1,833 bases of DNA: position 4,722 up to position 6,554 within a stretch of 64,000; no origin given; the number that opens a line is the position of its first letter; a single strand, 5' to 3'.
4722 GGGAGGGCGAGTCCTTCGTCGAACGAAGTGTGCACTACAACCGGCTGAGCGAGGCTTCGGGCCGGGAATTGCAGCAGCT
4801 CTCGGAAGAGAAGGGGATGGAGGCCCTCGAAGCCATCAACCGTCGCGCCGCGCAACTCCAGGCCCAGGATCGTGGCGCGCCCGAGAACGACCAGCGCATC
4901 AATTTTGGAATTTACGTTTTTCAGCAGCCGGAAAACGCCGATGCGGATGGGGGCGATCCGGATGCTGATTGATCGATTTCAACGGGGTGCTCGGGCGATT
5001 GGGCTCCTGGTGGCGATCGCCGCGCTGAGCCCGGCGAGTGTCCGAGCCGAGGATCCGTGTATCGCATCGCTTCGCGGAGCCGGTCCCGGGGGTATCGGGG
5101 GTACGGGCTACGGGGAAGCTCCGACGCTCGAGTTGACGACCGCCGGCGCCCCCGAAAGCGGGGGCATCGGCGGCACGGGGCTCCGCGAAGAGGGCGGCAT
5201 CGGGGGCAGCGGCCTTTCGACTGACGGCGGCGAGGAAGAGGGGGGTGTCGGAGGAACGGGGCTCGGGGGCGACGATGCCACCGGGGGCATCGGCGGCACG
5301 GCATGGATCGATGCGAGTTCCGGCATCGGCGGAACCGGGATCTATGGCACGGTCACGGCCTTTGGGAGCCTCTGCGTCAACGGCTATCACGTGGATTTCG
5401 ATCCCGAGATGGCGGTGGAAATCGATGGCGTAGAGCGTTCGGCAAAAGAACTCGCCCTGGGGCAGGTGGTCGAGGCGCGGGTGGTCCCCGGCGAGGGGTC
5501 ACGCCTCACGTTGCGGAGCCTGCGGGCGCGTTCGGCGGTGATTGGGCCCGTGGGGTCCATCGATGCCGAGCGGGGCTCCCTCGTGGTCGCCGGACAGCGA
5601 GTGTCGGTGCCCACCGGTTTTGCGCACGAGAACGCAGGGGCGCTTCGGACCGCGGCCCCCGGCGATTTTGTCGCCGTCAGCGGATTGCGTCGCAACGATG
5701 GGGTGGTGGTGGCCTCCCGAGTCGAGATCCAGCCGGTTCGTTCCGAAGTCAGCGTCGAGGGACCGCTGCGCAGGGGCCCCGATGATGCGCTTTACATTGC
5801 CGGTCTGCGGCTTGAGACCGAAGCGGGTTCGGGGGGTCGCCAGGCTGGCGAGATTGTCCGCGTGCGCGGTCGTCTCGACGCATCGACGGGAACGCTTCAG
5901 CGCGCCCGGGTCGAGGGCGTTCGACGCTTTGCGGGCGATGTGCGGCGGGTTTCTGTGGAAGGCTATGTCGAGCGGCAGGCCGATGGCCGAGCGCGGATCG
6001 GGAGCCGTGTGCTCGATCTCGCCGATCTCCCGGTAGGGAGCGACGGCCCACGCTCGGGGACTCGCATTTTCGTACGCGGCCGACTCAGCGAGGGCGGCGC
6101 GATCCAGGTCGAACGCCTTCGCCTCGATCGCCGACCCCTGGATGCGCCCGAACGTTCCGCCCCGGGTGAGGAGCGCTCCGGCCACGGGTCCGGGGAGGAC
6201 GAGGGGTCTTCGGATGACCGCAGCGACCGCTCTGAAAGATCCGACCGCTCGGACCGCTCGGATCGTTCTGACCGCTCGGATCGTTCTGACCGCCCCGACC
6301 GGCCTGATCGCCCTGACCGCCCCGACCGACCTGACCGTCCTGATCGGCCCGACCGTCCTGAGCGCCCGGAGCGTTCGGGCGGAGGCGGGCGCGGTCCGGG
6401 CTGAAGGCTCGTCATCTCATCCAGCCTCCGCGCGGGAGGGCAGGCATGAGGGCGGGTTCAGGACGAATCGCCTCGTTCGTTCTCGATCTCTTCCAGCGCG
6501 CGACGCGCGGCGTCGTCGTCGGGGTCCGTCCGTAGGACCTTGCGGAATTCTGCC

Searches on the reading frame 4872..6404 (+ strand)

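Call 44: search_protein_families(library=pfam, proteins=[window:4872-6404:+], max_evalue=0.0001)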
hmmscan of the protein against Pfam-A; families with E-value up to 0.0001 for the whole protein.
window:4872-6404:+ (510 aa): 1 family
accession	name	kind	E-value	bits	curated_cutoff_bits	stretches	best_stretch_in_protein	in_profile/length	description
PF18914.6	DUF5666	-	2.1e-14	54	27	1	225-285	2-60/60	Domain of unknown function (DUF5666)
